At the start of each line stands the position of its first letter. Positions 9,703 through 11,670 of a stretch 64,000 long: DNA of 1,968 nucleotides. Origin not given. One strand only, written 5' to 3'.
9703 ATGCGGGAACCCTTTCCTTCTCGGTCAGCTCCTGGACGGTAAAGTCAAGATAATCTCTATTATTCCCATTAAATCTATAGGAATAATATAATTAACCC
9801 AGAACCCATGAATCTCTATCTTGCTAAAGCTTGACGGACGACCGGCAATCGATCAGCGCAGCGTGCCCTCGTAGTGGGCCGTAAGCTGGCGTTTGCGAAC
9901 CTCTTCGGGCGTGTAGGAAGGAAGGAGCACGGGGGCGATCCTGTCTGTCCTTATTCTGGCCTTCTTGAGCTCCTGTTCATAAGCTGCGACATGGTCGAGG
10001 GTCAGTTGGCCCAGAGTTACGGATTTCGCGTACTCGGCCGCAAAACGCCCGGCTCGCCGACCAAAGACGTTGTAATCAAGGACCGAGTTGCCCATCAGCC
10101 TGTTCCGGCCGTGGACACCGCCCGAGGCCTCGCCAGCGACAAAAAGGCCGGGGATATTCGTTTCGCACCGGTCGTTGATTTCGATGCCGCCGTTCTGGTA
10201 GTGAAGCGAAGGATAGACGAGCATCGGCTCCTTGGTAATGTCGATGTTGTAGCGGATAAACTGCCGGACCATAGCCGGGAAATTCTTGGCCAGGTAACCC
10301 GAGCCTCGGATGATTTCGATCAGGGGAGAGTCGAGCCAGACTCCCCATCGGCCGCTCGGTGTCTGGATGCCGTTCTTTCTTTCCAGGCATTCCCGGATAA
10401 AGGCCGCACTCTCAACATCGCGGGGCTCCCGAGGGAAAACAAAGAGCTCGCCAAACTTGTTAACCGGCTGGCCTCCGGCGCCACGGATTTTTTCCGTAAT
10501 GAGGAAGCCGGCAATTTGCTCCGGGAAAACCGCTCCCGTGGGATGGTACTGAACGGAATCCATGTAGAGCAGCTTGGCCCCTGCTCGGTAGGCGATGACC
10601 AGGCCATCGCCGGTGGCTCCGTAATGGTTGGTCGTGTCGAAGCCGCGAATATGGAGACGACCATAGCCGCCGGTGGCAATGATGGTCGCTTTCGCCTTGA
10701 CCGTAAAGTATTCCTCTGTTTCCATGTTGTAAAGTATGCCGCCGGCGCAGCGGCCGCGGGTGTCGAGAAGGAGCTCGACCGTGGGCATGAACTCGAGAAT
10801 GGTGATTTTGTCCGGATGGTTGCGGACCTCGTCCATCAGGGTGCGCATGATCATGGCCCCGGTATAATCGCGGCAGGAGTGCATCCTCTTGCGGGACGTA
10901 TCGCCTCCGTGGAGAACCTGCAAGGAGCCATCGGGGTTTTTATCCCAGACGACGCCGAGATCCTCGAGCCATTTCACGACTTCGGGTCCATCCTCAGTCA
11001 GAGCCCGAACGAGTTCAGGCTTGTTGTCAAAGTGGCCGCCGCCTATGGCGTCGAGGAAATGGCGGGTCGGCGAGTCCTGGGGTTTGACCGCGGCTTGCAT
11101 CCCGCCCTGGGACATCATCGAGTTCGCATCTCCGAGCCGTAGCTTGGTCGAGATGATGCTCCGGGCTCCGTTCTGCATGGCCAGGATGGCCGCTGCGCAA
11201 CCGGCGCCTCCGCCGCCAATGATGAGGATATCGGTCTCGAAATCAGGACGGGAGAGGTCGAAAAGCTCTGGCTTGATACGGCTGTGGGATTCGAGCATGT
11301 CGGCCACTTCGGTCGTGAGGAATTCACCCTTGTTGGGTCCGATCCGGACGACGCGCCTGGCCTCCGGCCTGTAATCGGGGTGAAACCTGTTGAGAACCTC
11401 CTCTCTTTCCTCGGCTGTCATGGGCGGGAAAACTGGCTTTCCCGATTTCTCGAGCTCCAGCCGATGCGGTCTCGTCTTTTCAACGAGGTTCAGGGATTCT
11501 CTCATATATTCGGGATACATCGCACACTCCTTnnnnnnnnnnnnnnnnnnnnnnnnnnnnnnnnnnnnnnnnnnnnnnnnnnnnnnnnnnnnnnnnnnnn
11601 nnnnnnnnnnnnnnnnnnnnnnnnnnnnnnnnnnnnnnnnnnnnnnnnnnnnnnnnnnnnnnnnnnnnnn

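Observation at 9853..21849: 13-gene Hdr/Flx-like operon with a built-in 2-oxoacid:ferredoxin oxidoreductase and a fumarate-reductase-like terminal module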

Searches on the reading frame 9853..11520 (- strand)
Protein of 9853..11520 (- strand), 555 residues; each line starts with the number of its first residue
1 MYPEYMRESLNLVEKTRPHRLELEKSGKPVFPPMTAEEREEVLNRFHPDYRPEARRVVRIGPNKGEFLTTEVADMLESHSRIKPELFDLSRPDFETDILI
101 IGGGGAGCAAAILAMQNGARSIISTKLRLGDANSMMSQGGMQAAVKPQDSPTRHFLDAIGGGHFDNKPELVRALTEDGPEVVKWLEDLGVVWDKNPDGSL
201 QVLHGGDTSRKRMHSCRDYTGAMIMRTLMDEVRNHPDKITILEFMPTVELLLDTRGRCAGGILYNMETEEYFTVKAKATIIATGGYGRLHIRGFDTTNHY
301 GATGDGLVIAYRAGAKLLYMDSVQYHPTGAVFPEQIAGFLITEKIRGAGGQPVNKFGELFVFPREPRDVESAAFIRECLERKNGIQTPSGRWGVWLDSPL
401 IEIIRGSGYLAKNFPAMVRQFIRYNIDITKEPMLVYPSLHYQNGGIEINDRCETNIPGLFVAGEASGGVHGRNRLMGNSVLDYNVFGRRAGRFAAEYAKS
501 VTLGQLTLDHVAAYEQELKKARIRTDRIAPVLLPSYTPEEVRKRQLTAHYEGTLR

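Call 5: search_protein_families(library=pfam, proteins=[window:9853-11520:-], max_evalue=0.01)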
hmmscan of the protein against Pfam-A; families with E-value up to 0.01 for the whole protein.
window:9853-11520:- (555 aa): 7 families
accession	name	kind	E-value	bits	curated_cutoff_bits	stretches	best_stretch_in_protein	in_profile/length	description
PF00890.30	FAD_binding_2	-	3.8e-77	260.7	20.4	1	97-480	1-414/414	FAD binding domain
PF07992.20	Pyr_redox_2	-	1.5e-08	34.8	26.1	1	97-296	2-121/291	Pyridine nucleotide-disulphide oxidoreductase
PF03486.20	HI0933_like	-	4.9e-06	26.6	50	1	97-464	2-218/244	HI0933-like protein Rossmann domain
PF01266.30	DAO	-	7.2e-06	26.2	27.9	1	97-215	1-108/353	FAD dependent oxidoreductase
PF01134.28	GIDA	-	3e-05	23.7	22.1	1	97-125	1-29/391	Glucose inhibited division protein A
PF12831.13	FAD_oxidored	-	0.0016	18.3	27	1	97-123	1-27/416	FAD dependent oxidoreductase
PF01946.23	Thi4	-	0.0049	16.6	26.2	0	95-160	17-81/235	Thi4 family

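Call 7: search_protein_families(library=ncbifam, proteins=[window:9853-11520:-], max_evalue=0.00001)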
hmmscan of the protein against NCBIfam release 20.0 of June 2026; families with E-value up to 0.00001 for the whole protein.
window:9853-11520:- (555 aa): 41 families (the best 25 are shown)
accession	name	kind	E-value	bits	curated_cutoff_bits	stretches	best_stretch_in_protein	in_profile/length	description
NF004900.0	PRK06263.1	equivalog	2.6e-100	336.6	718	1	94-521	6-427/546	fumarate reductase (CoM/CoB) subunit TfrA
NF005866.0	PRK07803.1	equivalog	6.1e-84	282.3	819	2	95-366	8-289/631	fumarate reductase/succinate dehydrogenase flavoprotein subunit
TIGR01812.1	sdhA_frdA_Gneg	subfamily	4.6e-83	279.6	567.3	1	97-521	1-427/568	succinate dehydrogenase or fumarate reductase, flavoprotein subunit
TIGR00551.1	nadB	equivalog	4.6e-78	263.1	452.75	1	95-498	2-389/489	L-aspartate oxidase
NF005636.0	PRK07395.1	subfamily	1.2e-71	241.6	723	1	95-506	12-414/560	L-aspartate oxidase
NF005867.0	PRK07804.1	equivalog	6.8e-71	239.1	639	1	95-507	18-426/548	L-aspartate oxidase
NF005701.0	PRK07512.1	equivalog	2e-70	237.6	528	1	94-512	8-411/516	L-aspartate oxidase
NF004724.0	PRK06069.1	subfamily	2.4e-70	237.3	826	1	95-514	5-430/577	succinate dehydrogenase/fumarate reductase flavoprotein subunit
NF005978.0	PRK08071.1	equivalog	4.9e-68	229.8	621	1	96-497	4-387/514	L-aspartate oxidase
NF004820.0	PRK06175.1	equivalog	1.7e-65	221.6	472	1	95-511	4-400/433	L-aspartate oxidase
TIGR01176.1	fum_red_Fp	equivalog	1.4e-64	218.8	932.7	1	94-502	2-417/580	fumarate reductase (quinol) flavoprotein subunit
NF006567.0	PRK09077.1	equivalog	1.5e-64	218.1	629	1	93-493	6-404/537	L-aspartate oxidase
NF006686.0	PRK09231.1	equivalog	8e-64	216.2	854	1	94-505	4-422/598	fumarate reductase (quinol) flavoprotein subunit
TIGR01816.1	sdhA_forward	equivalog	5.9e-63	212.9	727.35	1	96-526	3-444/584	succinate dehydrogenase flavoprotein subunit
TIGR01813.1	flavo_cyto_c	subfamily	9.2e-58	196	285.45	2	97-378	1-290/444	flavocytochrome c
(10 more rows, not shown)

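Call 11: find_homologous_proteins(query=window:9853-11520:-)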
Query window:9853-11520:- (555 aa): 8000 proteins with E <= 0.001 among 8000 candidates; the best 120 are listed.
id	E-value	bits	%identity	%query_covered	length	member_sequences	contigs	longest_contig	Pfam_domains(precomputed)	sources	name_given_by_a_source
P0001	0.0e+0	1282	100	100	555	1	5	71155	PF01266.31,PF00890.31,PF07992.21,PF03486.21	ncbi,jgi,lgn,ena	-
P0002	0.0e+0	1252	97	100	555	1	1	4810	PF01266.31,PF00890.31,PF07992.21,PF03486.21,PF01134.29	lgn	-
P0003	0.0e+0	1234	95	100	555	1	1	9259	PF01266.31,PF00890.31,PF07992.21,PF03486.21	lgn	-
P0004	0.0e+0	1230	95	100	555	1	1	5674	PF01266.31,PF00890.31,PF07992.21,PF03486.21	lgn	-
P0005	0.0e+0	1229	95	100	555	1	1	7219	PF01266.31,PF00890.31,PF07992.21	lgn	-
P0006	0.0e+0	1228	94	100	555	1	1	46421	PF01266.31,PF00890.31,PF07992.21,PF03486.21,PF01134.29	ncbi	ncbi:MAG: FAD-binding protein [Candidatus Aminicenantales bacterium]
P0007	0.0e+0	1209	93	100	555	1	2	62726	PF01266.31,PF00890.31,PF07992.21,PF03486.21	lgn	-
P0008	0.0e+0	1196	91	100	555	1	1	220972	PF01266.31,PF00890.31,PF07992.21,PF03486.21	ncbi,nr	ncbi:MAG: FAD-binding protein [Clostridiales bacterium]|nr:FAD-binding protein [Clostridiales bacter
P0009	0.0e+0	1187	91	100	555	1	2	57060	PF01266.31,PF00890.31,PF07992.21,PF03486.21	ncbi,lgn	-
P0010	0.0e+0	1186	91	100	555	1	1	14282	PF01266.31,PF00890.31,PF07992.21,PF03486.21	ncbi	-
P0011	0.0e+0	1184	91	100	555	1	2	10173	PF01266.31,PF00890.31,PF07992.21,PF03486.21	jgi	jgi:succinate dehydrogenase/fumarate reductase flavoprotein subunit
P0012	0.0e+0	1184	91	100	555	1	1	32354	PF01266.31,PF00890.31,PF07992.21,PF03486.21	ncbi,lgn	-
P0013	0.0e+0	1182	89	100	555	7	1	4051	PF01266.31,PF00890.31,PF07992.21,PF03486.21,PF01134.29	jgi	jgi:succinate dehydrogenase/fumarate reductase flavoprotein subunit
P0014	0.0e+0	1177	89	100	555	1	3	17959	PF00890.31,PF07992.21,PF03486.21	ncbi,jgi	-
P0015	0.0e+0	1172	89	100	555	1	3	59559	PF01266.31,PF00890.31,PF07992.21,PF03486.21,PF01134.29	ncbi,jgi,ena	-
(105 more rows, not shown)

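Call 22: search_solved_structures(query=window:9853-11520:-, max_evalue=1e-20, show_alignments=3)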
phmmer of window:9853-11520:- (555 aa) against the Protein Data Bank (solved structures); distinct sequences matched with E-value up to 1e-20: 53.
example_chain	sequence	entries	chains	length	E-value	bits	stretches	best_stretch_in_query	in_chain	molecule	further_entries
7d6v_A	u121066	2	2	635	6.9e-65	222.8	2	96-366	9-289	Succinate dehydrogenase subunit A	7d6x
2b76_A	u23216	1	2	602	5.3e-52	180.2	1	93-519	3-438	Fumarate reductase flavoprotein subunit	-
3p4p_A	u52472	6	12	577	1.2e-51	179.1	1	93-519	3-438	Fumarate reductase flavoprotein subunit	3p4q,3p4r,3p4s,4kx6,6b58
1kf6_A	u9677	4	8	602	1.4e-51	178.8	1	93-519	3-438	FUMARATE REDUCTASE FLAVOPROTEIN | Fumarate reductase flavoprotein subunit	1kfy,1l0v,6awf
5vpn_A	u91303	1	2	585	3.2e-51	177.7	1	93-519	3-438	Fumarate reductase flavoprotein subunit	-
3cir_A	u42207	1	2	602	6.5e-51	176.6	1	93-519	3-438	Fumarate reductase flavoprotein subunit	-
6lum_A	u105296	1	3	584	2.3e-50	174.9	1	95-500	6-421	Succinate dehydrogenase subunit A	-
1chu_A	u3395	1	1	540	3.3e-47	164.4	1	92-491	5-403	PROTEIN (L-ASPARTATE OXIDASE)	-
5kxj_A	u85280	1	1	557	3.7e-47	164.2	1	90-491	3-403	L-aspartate oxidase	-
8b6g_CA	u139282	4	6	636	5e-47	163.8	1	93-500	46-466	Succinate dehydrogenase [ubiquinone] flavoprotein subunit, mitochondrial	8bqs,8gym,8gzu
1yq3_A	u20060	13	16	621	7.2e-47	163.3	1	93-499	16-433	Succinate dehydrogenase flavoprotein subunit | Succinate dehydrogenase [ubiquinone] flavoprotein subunit, mitochondrial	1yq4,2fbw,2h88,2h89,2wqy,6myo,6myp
6vax_A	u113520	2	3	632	9.4e-47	162.9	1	93-491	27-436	Succinate dehydrogenase [ubiquinone] flavoprotein subunit, mitochondrial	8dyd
8gs8_A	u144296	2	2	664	9.9e-47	162.8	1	93-491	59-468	Succinate dehydrogenase [ubiquinone] flavoprotein subunit, mitochondrial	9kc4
8dye_A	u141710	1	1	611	1.2e-46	162.6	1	93-491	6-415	Succinate dehydrogenase [ubiquinone] flavoprotein subunit, mitochondrial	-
1nek_A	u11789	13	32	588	1.4e-46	162.3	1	92-496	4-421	Succinate dehydrogenase flavoprotein subunit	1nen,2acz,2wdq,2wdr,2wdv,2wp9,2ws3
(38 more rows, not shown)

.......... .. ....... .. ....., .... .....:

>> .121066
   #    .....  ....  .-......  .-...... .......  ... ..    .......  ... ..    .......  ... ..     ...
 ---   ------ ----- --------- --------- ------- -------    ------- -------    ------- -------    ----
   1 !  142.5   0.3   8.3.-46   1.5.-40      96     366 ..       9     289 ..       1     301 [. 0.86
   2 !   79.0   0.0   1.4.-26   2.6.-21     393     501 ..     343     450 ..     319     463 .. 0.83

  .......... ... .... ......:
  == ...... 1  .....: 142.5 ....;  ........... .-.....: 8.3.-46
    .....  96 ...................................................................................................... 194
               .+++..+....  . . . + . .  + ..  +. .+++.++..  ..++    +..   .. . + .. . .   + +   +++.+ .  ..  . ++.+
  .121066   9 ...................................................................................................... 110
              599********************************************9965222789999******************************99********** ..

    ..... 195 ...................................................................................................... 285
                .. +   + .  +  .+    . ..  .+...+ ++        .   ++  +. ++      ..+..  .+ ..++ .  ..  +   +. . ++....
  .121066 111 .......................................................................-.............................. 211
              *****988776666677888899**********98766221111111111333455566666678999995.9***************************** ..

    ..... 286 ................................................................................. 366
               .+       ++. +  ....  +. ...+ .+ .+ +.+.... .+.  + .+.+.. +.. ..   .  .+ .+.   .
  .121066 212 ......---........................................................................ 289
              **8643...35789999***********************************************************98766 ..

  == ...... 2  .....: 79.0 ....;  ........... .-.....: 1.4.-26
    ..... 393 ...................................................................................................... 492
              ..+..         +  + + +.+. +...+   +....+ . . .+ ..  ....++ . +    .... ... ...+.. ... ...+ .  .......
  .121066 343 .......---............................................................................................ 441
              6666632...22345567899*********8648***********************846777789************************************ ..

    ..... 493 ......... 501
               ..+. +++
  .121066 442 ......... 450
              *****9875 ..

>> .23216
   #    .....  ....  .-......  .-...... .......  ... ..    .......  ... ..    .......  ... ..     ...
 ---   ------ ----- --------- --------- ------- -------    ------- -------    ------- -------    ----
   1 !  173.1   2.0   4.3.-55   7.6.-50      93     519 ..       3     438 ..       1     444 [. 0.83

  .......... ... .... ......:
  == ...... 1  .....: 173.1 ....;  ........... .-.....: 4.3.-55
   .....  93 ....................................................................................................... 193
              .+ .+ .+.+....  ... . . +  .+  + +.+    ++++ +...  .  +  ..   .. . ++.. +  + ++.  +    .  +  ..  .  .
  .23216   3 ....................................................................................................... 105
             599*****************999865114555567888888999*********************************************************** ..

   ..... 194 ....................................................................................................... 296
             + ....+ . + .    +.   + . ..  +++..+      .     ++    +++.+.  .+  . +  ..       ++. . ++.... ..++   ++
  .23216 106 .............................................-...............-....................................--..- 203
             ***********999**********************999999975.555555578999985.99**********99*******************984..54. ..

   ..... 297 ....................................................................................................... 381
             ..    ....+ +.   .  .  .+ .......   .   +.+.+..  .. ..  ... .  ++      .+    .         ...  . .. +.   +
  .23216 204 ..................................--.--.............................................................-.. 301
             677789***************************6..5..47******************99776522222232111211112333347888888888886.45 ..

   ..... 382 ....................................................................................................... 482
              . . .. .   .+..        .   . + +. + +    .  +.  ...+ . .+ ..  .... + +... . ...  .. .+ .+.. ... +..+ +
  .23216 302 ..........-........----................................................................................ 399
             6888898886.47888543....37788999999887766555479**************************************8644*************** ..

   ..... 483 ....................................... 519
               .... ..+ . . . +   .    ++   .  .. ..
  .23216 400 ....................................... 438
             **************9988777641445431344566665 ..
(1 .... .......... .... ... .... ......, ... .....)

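Call 23: search_protein_representatives(protein=window:9853-11520:-)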
Query: 555 residues. Proteins with E-value up to 0.001 (for the whole library): 18749; up to 1e-10: 8467; up to 1e-30: 2448. The best 150 are listed.
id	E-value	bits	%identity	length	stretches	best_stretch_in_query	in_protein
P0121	1.7e-212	723.2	60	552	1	2-541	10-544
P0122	4.0e-155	533.9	49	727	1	26-533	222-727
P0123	3.0e-143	494.7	47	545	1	32-540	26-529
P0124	5.2e-125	434.5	56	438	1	186-539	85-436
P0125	1.3e-123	429.8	58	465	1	96-429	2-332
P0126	2.1e-122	425.9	43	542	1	33-545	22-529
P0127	3.0e-113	395.6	45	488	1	30-499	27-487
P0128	2.7e-111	389.2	43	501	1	36-512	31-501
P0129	5.4e-111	388.2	57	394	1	4-310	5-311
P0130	1.2e-109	383.8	53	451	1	2-361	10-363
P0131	1.0e-107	377.4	57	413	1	194-501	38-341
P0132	1.9e-104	366.6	59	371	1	88-365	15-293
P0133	3.0e-103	362.7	57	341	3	317-450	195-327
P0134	7.8e-102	358.0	58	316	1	2-314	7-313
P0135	3.2e-99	349.4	54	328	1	1-315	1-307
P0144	2.0e-87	310.4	42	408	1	95-498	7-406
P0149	2.5e-83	296.9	40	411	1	95-498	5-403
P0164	6.0e-73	262.6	41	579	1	94-509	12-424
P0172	6.5e-70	252.6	38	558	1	94-501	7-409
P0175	8.2e-69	249.0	40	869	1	96-501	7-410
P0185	8.6e-66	239.0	37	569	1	94-511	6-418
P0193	7.0e-64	232.7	36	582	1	94-504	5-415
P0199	1.4e-62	228.4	36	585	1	97-526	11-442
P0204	2.2e-61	224.5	40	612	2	95-366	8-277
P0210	6.1e-60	219.7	38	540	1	94-492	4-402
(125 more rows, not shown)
